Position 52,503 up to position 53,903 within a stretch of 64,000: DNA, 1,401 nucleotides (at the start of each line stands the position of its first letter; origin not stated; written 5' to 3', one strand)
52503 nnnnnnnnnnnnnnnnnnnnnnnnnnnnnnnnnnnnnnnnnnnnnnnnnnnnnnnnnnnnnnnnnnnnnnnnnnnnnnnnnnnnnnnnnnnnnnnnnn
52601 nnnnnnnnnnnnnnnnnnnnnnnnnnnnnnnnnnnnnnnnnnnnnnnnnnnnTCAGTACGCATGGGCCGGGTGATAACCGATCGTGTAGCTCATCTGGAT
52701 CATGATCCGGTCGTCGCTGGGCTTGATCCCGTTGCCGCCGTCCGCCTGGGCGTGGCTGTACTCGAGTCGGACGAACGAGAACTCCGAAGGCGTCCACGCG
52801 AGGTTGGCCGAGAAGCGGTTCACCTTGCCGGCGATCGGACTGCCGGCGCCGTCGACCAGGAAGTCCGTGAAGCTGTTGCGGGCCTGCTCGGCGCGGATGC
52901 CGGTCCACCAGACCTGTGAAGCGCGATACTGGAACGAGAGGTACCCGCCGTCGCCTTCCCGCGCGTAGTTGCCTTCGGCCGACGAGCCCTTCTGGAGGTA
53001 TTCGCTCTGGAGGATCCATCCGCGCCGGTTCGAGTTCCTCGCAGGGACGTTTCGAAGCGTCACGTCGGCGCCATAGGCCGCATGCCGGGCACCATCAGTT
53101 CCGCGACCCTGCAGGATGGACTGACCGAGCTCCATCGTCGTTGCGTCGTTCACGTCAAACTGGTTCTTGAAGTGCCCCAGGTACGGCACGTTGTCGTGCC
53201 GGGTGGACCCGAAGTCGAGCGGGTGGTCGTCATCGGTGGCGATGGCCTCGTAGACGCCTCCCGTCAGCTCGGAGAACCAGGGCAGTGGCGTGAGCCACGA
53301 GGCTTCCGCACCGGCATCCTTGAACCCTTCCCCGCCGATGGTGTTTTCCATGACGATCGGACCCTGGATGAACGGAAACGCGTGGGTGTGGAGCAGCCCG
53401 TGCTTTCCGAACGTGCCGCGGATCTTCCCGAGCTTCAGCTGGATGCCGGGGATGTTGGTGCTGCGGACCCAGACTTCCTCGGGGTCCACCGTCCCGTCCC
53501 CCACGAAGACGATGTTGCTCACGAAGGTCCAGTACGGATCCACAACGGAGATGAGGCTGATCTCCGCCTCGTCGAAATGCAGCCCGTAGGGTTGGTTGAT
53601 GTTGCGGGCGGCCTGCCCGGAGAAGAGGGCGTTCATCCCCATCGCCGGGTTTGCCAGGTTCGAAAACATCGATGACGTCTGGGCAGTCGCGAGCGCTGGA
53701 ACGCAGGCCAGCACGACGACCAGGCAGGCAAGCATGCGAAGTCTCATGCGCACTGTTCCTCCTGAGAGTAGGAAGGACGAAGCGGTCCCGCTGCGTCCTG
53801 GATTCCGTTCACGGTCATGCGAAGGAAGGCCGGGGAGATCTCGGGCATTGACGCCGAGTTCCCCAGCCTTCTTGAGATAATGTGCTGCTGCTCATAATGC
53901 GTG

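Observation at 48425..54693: Metal-uptake island lacking an ATPase and containing a decayed duplicate of its own outer-membrane barrel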

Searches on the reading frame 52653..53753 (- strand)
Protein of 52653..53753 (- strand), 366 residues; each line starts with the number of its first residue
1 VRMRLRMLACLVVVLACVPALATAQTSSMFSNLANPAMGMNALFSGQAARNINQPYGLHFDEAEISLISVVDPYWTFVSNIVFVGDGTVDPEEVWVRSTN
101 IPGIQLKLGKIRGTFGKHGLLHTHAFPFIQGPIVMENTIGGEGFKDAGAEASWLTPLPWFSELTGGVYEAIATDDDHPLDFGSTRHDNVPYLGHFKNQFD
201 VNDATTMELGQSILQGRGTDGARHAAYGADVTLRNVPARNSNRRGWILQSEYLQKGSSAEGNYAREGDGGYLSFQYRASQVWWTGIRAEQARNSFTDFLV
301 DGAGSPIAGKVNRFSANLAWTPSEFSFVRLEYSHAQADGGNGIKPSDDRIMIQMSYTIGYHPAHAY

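Call 3: search_protein_families(library=pfam, proteins=[window:52653-53753:-], max_evalue=0.01)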
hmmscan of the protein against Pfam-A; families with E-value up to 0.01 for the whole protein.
window:52653-53753:- (366 aa): 1 family
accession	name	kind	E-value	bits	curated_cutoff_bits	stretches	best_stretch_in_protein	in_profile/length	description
PF07642.17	BBP2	-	2e-06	27.7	26.2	1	245-345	221-321/339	Putative beta-barrel porin-2, OmpL-like. bbp2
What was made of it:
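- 52653..53747 (-): Type B outer-membrane porin (364 aa), intact. It carries the invariant HxHxxPF motif at residues 120-126. Pfam BBP2 (call 3).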

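Call 8: find_encoding_contigs(protein=window:52653-53753:-, flank=10000, max_places=6)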
Protein window:52653-53753:- (366 aa): no gene with exactly this product is on record in the collection.

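Call 20: find_homologous_proteins(query=window:52653-53747:-, max_evalue=0.00001)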
Query window:52653-53747:- (364 aa): 502 proteins with E <= 0.00001 among 3541 candidates; the best 120 are listed.
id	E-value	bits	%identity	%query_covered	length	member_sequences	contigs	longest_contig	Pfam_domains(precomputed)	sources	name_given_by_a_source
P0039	1.9e-249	845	100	100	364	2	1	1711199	PF07642.18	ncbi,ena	-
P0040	3.3e-224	762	88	100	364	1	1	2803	PF07642.18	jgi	jgi:hypothetical protein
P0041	4.2e-222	755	87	100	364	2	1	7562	PF07642.18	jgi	jgi:hypothetical protein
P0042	4.3e-222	755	88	100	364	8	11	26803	PF07642.18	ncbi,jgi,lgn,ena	ncbi:MAG TPA: outer membrane beta-barrel protein [Candidatus Eisenbacteria bacterium]|jgi:hypothetic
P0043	1.4e-217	740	87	100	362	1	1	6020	PF07642.18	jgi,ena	jgi:hypothetical protein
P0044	7.3e-217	738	87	100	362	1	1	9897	PF07642.18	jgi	jgi:hypothetical protein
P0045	1.0e-215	734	86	100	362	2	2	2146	PF07642.18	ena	-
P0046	2.9e-215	733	85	100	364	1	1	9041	PF07642.18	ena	-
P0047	3.9e-215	732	85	99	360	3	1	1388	-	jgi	-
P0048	1.3e-214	731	85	100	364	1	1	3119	PF07642.18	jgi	jgi:hypothetical protein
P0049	3.8e-214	729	84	100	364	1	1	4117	PF07642.18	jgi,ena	-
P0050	8.2e-212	721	84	100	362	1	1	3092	PF07642.18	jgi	jgi:hypothetical protein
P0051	1.3e-211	721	84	100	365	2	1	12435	PF07642.18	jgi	jgi:hypothetical protein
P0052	3.1e-211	719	83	100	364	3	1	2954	PF07642.18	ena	-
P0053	3.3e-211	719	84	100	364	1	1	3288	PF07642.18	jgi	jgi:hypothetical protein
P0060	2.0e-207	707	82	100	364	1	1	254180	PF07642.18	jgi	jgi:hypothetical protein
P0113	3.7e-197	673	78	100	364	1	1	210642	-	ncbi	-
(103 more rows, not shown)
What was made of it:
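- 52653..53747 (-): More than 500 homologues; the best 120 listed are 76-100% identical (call 20).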

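Call 21: find_encoding_contigs(protein=P0042, flank=10000, max_places=5)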
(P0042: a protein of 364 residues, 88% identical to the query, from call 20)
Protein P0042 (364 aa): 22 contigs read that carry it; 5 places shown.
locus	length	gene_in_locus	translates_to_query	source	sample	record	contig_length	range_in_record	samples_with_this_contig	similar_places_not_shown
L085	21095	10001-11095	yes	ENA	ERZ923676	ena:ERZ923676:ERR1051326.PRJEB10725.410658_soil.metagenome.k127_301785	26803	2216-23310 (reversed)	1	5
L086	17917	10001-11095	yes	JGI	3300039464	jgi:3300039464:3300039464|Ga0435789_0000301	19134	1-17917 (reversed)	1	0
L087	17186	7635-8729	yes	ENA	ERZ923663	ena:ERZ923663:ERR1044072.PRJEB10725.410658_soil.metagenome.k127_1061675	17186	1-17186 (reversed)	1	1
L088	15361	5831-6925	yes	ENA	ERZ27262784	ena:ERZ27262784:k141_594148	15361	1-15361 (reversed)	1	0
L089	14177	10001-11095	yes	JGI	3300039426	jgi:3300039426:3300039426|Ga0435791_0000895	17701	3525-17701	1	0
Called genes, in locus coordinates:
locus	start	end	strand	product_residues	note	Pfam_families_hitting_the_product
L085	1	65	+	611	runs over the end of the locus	PF01979:Amidohydro_1, PF07969:Amidohydro_3 (weak)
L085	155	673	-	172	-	-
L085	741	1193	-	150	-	-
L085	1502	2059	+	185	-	PF08207:EFP_N, PF01132:EFP, PF09285:Elong-fact-P_C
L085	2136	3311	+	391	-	-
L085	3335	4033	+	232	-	PF01966:HD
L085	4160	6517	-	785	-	PF13620:CarboxypepD_reg, PF13715:CarbopepD_reg_2, PF00593:TonB_dep_Rec_b-barrel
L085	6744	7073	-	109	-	-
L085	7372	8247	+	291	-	PF04862:DUF642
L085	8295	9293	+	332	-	-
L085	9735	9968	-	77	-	-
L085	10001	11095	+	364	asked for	PF07642:BBP2 (weak)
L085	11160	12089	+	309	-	PF01297:ZnuA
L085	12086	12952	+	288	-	PF00950:ABC-3, PF01032:FecCD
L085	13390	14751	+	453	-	-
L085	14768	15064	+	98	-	PF10041:DUF2277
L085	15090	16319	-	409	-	PF07670:Gate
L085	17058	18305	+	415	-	PF19878:DUF6351 (weak), PF02230:Abhydrolase_2 (faint), PF12146:Hydrolase_4 (faint)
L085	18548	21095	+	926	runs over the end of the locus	PF03200:Glyco_hydro_63 (faint), PF22422:MGH1-like_GH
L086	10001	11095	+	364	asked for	PF07642:BBP2 (weak)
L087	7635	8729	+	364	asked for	PF07642:BBP2 (weak)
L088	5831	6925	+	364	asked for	PF07642:BBP2 (weak)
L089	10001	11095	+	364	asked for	PF07642:BBP2 (weak)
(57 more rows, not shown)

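Call 22: find_encoding_contigs(protein=P0060, flank=10000, max_places=2)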
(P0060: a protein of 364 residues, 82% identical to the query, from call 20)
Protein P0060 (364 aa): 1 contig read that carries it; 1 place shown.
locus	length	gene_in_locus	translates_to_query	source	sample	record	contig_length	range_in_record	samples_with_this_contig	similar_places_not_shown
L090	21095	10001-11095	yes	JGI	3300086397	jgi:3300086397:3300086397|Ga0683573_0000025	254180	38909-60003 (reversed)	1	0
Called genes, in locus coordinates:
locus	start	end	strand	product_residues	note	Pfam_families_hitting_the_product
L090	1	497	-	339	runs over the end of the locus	PF02401:LYTB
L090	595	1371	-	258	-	PF00378:ECH_1, PF16113:ECH_2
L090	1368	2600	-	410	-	PF13424:TPR_12 (faint), PF00515:TPR_1 (faint), PF07719:TPR_2 (faint), PF13174:TPR_6 (faint), PF13181:TPR_8 (faint), PF13414:TPR_11 (faint), PF13428:TPR_14 (faint), PF13432:TPR_16 (weak), +3 more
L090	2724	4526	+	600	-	PF09924:LPG_synthase_C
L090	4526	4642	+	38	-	-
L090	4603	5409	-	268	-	PF00378:ECH_1, PF16113:ECH_2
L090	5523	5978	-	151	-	PF01451:LMWPc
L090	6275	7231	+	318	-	PF00756:Esterase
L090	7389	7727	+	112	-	PF01022:HTH_5, PF12802:MarR_2 (weak), PF12840:HTH_20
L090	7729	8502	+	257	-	PF00891:Methyltransf_2 (weak), PF01135:PCMT (weak), PF01209:Ubie_methyltran, PF13489:Methyltransf_23, PF13847:Methyltransf_31, PF08241:Methyltransf_11, PF08242:Methyltransf_12, PF13649:Methyltransf_25, +2 more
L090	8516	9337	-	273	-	PF00378:ECH_1, PF16113:ECH_2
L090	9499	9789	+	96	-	-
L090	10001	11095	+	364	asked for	PF07642:BBP2 (weak)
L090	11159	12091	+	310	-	PF01297:ZnuA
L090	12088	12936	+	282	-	PF00950:ABC-3, PF01032:FecCD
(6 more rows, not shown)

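Call 23: find_encoding_contigs(protein=P0113, flank=10000, max_places=2)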
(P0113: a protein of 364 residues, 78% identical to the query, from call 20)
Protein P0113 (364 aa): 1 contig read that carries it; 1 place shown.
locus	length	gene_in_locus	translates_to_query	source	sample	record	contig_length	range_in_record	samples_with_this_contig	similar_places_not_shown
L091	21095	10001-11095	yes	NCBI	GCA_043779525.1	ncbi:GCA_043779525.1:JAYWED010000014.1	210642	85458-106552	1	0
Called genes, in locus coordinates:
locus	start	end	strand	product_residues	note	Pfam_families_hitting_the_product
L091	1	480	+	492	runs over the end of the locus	PF00171:Aldedh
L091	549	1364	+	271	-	PF00378:ECH_1, PF16113:ECH_2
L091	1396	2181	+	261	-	PF01144:CoA_trans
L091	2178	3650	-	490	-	PF04715:, PF00425:Chorismate_bind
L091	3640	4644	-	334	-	PF01144:CoA_trans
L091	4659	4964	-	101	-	PF01741:MscL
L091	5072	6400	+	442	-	PF07690:MFS_1, PF01306:LacY_symp (weak), PF07690:MFS_1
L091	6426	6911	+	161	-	PF02566:OsmC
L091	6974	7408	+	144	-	-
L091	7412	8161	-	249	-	PF00106:adh_short, PF08659:KR, PF23441:SDR, PF13561:adh_short_C2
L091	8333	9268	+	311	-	PF18917:LiaI-LiaF-like_TM1 (weak), PF22570:LiaF-TM (weak)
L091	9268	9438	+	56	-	PF18917:LiaI-LiaF-like_TM1, PF22570:LiaF-TM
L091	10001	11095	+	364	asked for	-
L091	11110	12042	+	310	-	PF01297:ZnuA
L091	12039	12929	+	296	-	PF00950:ABC-3, PF01032:FecCD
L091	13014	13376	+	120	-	-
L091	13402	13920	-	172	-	PF13302:Acetyltransf_3, PF00583:Acetyltransf_1, PF08445:FR47 (faint)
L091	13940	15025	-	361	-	PF04406:TP6A_N, PF20768:Topo_VI_alpha, PF21180:TOP6A-Spo11_Toprim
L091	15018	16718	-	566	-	PF02518:HATPase_c, PF13589:HATPase_c_3 (weak), PF09239:Topo-VIb_trans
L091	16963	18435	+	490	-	PF05157:MshEN, PF00437:T2SSE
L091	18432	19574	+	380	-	PF00437:T2SSE, PF13555:AAA_29 (faint)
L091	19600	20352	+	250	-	-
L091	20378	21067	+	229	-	PF00702:Hydrolase, PF12710:HAD, PF13419:HAD_2, PF13242:Hydrolase_like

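Call 29: find_related_loci(query=window:52653-53747:-, collection=metagenome_contigs, flank=10000)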
Query window:52653-53747:- (364 aa) in metagenome_contigs; peptide patterns used: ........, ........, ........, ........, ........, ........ (x = any residue, [..] = any of these).
161 stretches matched a pattern; 134 encode a relative of the query (tblastn E <= 1e-3); the best 80 are kept; 80 distinct loci.
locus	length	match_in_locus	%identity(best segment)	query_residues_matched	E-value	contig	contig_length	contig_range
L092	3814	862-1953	91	1-364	0e+0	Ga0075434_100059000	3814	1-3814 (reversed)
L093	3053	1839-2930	91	1-364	0e+0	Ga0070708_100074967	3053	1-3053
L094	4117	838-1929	84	1-364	0e+0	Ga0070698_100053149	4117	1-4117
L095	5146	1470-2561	82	1-364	0e+0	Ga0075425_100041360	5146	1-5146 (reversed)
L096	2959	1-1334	83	1-364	0e+0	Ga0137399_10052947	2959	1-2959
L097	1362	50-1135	82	1-364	0e+0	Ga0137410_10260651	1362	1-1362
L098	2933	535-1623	81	2-364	0e+0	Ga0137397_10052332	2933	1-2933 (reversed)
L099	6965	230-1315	82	1-364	0e+0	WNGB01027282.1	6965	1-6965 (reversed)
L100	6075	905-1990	82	1-364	0e+0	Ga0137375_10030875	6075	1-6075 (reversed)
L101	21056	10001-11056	82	13-364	0e+0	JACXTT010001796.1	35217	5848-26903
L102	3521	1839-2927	81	1-364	0e+0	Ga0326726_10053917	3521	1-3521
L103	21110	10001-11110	81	1-364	0e+0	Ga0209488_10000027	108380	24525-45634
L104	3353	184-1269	80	1-364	0e+0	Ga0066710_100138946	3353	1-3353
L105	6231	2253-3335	81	1-364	0e+0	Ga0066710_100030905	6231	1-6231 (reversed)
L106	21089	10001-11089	80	2-364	0e+0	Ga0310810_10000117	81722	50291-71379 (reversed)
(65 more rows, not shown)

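Call 36: search_protein_families(library=ncbifam, proteins=[window:52653-53747:-], max_evalue=0.1)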
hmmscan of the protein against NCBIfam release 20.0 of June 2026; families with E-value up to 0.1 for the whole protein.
window:52653-53747:- (364 aa): 0 families

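Call 83: predict_structure(alignment_id=A8)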
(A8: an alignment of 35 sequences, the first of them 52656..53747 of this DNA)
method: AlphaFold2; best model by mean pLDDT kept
length: 364 residues; sequences in the alignment: 35
mean_pLDDT: 73.7   pTM: 0.68
mean pLDDT of the five models: 73.7, 68.4, 66.3, 62.2, 54.3
residues with pLDDT >= 90: 39; 70-90: 211; 50-70: 83; < 50: 31
segments of 3 or more residues with pLDDT < 50: 21-31, 121-129, 362-364
pLDDT, mean of each block of 10 residues (from residue 1): 72 60 38 64 76 69 72 72 75 66 78 67 43 51 72 83 76 51 70 88 89 75 85 80 89 82 85 89 90 76 82 90 84 76 82 74 37
secondary structure, 60 per line:
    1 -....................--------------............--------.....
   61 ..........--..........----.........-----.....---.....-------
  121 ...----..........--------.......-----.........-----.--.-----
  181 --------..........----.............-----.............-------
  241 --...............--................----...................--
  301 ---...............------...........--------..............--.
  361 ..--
elements in order: H2-21 E36-47 E56-70 E73-82 E87-95 E101-105 E109-113 H128-137 E146-152 E158-166 E189-198 E203-215 E221-233 E243-257 E260-275 E280-298 E304-318 E325-335 E344-357
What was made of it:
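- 52653..53747 (-): AlphaFold model has pLDDT 73.7 and a 16-18-strand barrel (call 83).
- On Outer-membrane diffusion porin (Pfam BBP2, OmpL-like): The model has pLDDT 73.7 and pTM 0.68 (call 83).
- Five or six strands cannot close a barrel (call 83).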

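Call 85: fold_search(model_id=the predicted structure, library=pdb)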
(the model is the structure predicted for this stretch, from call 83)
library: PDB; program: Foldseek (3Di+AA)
matches with E <= 10: 961; with E <= 0.001: 234
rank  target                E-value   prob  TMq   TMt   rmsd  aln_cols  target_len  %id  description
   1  7eqm_A                1.4e-09  1.00  0.49  0.53   7.9       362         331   11  Apo Truncated VhChiP (Delta 1-19) (released 2022-08-10)
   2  5mdq_A                1.5e-09  1.00  0.49  0.51  10.3       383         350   11  Crystal structure of outer membrane expressed Chitoporin VhChip from Vibrio harveyi (released 2017-12-20)
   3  5mdo_A                1.9e-09  1.00  0.48  0.50   8.2       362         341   11  Crystal structure of in vitro folded Chitoporin VhChip from Vibrio harveyi (crystal form I) (released 2017-12-20)
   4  6ehe                  2.1e-09  1.00  0.51  0.59   7.1       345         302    9  OmpTdeltaL8 (loop L8 deletion mutant of OmpT), an outer membrane protein of Vibrio cholerae (released 2018-04-25)
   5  6ehf                  6.7e-09  1.00  0.49  0.55   8.9       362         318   10  OmpT (in-vitro folded), an outer membrane protein Vibrio cholerae (trimer form) (released 2018-04-25)
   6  9a32_MODEL_1_A        7.5e-09  1.00  0.44  0.44  13.7       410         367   11  Model of E. coli OmpC by in-cell photo-crosslinking MS and deep learning (released 2023-02-24)
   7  3wi5                  8.3e-09  1.00  0.46  0.52   8.7       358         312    7  Crystal structure of the Loop 7 mutant PorB from Neisseria meningitidis serogroup B (released 2014-01-01)
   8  8wv0_B                3.5e-08  1.00  0.46  0.50   7.6       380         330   10  Outer membrane porin of Burkholderia pseudomallei (BpsOmp38) (released 2024-10-30)
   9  6ehd                  4.6e-08  1.00  0.50  0.55   8.5       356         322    8  OmpT (in-vitro folded), an outer membrane protein of Vibrio cholerae (released 2018-04-25)
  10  5ldt_A                5.3e-08  1.00  0.52  0.47   7.8       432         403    8  Crystal Structures of MOMP from Campylobacter jejuni (released 2016-10-26)
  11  3rbh_C                5.3e-08  1.00  0.46  0.42   8.4       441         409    9  Structure of alginate export protein AlgE from Pseudomonas aeruginosa (released 2011-07-27)
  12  4aui_A                5.9e-08  1.00  0.45  0.51   8.1       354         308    7  STRUCTURE AND FUNCTION OF THE PORB PORIN FROM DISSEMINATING N. GONORRHOEAE (released 2012-10-10)
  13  2fgq                  6.6e-08  1.00  0.48  0.52   7.1       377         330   11  High resolution X-ray structure of Omp32 in complex with malate (released 2006-01-31)
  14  2o4v_A                7.4e-08  1.00  0.51  0.46   9.0       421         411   12  An arginine ladder in OprP mediates phosphate specific transfer across the outer membrane (released 2006-12-26)
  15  5ldv                  8.6e-08  1.00  0.50  0.46   8.4       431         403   10  Crystal Structures of MOMP from Campylobacter jejuni (released 2016-10-26)
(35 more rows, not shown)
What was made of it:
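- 52653..53747 (-): Foldseek top hits are diffusion porins such as VhChiP, OmpT, OmpC, PorB and OprP (call 85).
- On Outer-membrane diffusion porin (Pfam BBP2, OmpL-like): Foldseek gives probability 1.0 and TM about 0.5 to VhChiP, OmpT, OmpC, PorB and OprP (call 85).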
